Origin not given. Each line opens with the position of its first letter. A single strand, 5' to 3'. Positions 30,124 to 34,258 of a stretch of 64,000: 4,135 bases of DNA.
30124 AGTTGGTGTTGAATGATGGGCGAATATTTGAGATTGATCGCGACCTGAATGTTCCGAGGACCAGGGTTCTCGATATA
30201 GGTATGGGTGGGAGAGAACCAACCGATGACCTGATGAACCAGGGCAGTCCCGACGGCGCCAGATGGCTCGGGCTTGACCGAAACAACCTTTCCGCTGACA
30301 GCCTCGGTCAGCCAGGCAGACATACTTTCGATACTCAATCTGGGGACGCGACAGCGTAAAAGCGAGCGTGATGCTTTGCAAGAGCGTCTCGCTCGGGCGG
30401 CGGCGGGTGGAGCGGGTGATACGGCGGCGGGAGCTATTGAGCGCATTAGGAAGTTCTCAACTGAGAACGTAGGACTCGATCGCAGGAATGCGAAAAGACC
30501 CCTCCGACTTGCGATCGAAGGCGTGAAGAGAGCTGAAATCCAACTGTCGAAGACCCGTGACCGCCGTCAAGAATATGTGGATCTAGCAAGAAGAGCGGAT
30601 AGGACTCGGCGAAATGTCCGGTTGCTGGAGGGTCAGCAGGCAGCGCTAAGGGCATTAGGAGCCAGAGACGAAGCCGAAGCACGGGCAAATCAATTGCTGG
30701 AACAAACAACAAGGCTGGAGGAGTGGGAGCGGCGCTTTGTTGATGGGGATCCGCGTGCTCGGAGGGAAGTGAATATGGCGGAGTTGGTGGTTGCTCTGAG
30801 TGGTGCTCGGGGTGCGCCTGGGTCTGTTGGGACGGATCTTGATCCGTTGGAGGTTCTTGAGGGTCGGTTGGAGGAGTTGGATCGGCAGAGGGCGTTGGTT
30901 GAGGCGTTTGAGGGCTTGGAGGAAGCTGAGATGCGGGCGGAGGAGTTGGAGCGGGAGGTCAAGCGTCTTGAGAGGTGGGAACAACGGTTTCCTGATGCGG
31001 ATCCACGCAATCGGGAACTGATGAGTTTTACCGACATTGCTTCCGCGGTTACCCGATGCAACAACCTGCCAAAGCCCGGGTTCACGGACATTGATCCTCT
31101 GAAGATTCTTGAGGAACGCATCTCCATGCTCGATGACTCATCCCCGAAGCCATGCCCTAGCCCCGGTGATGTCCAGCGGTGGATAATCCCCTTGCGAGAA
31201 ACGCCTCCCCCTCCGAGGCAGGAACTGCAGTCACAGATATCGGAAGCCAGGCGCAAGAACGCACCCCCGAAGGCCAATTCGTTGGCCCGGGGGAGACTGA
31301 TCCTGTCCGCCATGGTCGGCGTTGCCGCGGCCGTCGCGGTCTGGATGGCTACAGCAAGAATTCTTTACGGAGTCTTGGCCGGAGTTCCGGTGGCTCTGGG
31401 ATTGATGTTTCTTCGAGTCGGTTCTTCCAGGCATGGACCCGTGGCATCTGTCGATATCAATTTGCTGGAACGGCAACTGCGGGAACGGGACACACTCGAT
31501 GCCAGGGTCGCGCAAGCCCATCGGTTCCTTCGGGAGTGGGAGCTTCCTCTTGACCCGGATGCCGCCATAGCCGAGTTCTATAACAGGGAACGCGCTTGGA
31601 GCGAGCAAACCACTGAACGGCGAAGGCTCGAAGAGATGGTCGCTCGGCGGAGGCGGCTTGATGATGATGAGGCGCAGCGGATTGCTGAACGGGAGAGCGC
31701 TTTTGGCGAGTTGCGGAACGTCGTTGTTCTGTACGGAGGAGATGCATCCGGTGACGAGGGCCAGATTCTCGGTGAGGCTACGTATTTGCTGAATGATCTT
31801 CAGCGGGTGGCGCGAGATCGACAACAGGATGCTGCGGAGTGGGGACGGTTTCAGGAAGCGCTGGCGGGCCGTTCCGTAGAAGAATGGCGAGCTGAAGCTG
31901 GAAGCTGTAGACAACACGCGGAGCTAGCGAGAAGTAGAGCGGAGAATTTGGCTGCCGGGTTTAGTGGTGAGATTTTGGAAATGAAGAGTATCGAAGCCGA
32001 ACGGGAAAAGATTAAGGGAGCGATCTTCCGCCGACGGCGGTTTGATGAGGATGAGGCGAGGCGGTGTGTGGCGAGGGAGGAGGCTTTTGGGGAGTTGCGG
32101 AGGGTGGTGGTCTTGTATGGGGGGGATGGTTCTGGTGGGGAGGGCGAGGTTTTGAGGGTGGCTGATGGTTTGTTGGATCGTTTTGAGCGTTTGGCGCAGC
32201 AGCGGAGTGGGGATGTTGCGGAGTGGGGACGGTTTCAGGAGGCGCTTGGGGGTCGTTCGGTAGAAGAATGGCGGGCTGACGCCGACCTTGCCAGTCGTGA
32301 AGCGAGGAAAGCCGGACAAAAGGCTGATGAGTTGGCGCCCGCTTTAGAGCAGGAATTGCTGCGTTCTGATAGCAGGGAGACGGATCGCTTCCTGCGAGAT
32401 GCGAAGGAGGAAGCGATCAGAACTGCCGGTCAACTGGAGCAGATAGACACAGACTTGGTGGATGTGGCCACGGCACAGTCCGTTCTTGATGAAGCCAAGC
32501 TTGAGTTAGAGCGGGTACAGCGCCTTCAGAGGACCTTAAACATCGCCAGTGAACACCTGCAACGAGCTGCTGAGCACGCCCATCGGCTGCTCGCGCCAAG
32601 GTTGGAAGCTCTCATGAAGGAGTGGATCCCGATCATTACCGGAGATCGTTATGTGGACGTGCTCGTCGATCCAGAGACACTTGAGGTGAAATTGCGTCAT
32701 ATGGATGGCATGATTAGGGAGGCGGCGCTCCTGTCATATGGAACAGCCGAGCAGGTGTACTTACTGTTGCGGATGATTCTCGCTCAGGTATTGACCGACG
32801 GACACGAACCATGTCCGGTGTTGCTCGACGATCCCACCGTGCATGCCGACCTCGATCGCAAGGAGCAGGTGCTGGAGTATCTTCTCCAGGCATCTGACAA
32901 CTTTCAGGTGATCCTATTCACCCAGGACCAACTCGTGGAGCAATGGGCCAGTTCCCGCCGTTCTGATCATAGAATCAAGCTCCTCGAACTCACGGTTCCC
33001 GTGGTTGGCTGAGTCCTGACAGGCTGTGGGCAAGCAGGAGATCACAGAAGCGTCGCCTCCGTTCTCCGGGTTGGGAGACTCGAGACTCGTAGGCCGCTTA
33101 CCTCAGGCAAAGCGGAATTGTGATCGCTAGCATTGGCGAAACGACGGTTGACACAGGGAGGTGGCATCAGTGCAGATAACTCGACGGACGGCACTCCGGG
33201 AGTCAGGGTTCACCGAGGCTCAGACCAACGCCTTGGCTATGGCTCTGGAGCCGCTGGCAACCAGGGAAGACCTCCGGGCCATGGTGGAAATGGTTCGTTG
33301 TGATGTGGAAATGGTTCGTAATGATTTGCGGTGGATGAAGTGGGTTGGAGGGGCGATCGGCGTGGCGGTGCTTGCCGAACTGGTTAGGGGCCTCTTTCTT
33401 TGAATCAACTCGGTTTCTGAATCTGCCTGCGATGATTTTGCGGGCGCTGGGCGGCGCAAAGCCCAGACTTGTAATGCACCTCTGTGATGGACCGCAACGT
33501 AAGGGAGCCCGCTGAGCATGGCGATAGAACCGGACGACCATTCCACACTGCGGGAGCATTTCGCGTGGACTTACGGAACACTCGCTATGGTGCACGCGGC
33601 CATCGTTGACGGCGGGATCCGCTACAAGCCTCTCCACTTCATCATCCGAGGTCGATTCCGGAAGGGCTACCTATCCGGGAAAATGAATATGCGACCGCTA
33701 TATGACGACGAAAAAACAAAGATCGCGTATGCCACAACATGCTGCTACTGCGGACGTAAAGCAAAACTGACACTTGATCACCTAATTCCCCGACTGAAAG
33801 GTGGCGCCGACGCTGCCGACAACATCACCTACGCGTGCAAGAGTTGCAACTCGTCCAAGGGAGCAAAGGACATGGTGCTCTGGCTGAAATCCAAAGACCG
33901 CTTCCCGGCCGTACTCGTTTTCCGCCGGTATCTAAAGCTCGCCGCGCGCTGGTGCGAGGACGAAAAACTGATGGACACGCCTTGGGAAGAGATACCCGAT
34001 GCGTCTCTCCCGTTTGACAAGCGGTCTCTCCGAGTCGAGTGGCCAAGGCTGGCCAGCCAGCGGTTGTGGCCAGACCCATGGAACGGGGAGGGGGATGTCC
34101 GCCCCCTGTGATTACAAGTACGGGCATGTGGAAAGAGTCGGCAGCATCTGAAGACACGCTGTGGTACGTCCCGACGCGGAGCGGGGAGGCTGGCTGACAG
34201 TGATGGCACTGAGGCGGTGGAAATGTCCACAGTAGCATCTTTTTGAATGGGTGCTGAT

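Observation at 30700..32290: Same GT-rich synonymous skew in one copy of each internal repeat pair of the YhaN/SbcC-like gene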

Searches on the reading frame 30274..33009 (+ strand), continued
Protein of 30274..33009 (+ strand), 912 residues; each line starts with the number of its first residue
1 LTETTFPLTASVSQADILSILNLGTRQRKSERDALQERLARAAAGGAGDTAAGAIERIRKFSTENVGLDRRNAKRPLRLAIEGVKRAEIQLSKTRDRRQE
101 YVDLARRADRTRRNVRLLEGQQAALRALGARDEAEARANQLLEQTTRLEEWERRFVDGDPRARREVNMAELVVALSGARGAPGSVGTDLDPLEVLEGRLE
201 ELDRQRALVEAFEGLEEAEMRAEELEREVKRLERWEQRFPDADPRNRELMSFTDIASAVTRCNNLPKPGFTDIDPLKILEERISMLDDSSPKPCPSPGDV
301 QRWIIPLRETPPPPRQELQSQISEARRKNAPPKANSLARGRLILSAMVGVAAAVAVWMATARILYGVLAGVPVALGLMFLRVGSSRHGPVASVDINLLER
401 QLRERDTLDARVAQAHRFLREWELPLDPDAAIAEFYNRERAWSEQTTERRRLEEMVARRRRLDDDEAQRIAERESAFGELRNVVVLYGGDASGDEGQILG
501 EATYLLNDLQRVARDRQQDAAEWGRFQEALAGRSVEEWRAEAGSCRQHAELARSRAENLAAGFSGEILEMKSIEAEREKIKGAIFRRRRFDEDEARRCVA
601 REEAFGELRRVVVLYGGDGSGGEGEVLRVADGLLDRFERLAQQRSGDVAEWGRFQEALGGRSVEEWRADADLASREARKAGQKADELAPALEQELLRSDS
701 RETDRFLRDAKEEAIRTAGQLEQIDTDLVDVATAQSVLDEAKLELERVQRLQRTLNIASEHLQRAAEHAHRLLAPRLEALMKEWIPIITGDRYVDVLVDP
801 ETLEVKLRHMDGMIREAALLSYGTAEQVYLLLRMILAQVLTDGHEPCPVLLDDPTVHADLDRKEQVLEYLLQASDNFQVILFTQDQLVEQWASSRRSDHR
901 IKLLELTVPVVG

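Call 78: search_protein_families(library=pfam, proteins=[window:30274-33009:+, L004:4705-5583:-, L003:932-1500:+], max_evalue=0.001)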
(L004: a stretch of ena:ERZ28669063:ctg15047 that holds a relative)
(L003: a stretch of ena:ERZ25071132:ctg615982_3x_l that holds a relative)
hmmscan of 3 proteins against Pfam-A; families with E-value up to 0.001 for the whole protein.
window:30274-33009:+ (912 aa): 0 families

L004:4705-5583:- (292 aa): 2 families
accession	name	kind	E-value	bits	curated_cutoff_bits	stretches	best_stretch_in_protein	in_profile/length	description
PF13751.12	DDE_Tnp_1_6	-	1.6e-19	70.8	25.1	1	165-276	1-125/125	Transposase DDE domain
PF01609.27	DDE_Tnp_1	-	5.6e-18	65.9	23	1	44-272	3-200/200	Transposase DDE domain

L003:932-1500:+ (189 aa): 11 families
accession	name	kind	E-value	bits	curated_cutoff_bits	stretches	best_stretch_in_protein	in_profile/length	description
PF13011.12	LZ_Tnp_IS481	-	2.8e-20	72.8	22.2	1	5-75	6-76/85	leucine-zipper of insertion element IS481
PF13551.12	HTH_29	-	5.3e-15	55.7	28.1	1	21-75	8-63/64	Winged helix-turn helix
PF13518.12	HTH_28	-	6.3e-14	52.2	25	1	16-64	5-52/52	Helix-turn-helix domain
PF13384.12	HTH_23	-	9.3e-14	51.2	24.6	1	16-56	10-49/50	Homeodomain-like domain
PF13565.12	HTH_32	-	3e-13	50.6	33.7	1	40-107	1-73/73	Homeodomain-like domain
PF01527.26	HTH_Tnp_1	-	6.3e-05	23.6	24.1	1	15-61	14-58/75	Transposase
PF12728.13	HTH_17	-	0.00028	21.5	27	0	27-47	4-24/51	Helix-turn-helix domain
PF02796.21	HTH_7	-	0.00035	21.1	23.8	0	19-43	16-40/45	Helix-turn-helix domain of resolvase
PF06056.18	Terminase_5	-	0.00045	20.6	20.3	1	24-59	13-47/58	Putative ATPase subunit of terminase (gpP-like)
PF02954.25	HTH_8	-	0.0005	20.2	22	0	22-48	16-42/42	Bacterial regulatory protein, Fis family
PF01978.25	TrmB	-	0.00058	20.1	25.6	0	95-109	31-45/68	Sugar-specific transcriptional regulator TrmB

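Call 81: find_related_loci(query=A1, collection=metagenome_contigs, flank=3000)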
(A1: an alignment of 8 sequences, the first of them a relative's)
Query A1 (1042 aa) in metagenome_contigs; peptide patterns used: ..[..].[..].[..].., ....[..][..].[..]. (x = any residue, [..] = any of these).
454 stretches matched a pattern; 245 encode a relative of the query (tblastn E <= 1e-3); the best 80 are kept; 80 distinct loci.
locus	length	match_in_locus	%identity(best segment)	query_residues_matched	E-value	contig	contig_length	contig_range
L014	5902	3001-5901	63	1-817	0e+0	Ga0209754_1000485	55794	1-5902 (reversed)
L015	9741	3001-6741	63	1-1032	0e+0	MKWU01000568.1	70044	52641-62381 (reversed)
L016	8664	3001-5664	43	1-1025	4e-63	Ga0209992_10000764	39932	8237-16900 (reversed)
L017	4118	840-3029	40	5-1030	5e-54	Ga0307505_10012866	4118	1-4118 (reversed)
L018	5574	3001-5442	43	1-1022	2e-50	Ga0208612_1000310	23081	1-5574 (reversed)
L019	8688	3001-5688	41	3-1022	1e-49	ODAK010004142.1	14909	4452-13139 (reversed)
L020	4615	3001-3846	41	3-291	2e-49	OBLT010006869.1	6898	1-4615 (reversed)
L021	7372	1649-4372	45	1-1030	5e-49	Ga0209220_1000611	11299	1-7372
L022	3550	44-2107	38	1-1022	2e-49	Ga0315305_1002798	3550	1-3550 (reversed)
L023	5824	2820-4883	38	1-1022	3e-49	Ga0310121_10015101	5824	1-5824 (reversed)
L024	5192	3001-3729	44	1-233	1e-48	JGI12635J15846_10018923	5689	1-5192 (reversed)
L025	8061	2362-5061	44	3-1024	1e-48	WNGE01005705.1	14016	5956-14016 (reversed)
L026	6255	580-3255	40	1-1024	4e-48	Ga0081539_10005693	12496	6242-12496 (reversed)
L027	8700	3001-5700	44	1-1022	2e-49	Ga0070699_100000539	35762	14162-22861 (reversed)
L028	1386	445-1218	42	1-261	7e-51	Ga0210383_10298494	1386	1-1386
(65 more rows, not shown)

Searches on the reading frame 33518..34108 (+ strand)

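Call 78: search_protein_families(library=pfam, proteins=[window:33518-34108:+], max_evalue=0.001)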
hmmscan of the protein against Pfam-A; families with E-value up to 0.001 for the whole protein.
window:33518-34108:+ (197 aa): 2 families
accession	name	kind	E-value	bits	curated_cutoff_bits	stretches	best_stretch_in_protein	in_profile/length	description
PF01844.29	HNH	-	1.3e-11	44.9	21.4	1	75-116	1-46/47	HNH endonuclease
PF14279.12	HNH_5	-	1.7e-10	41.1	27.5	1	75-117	1-46/56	HNH endonuclease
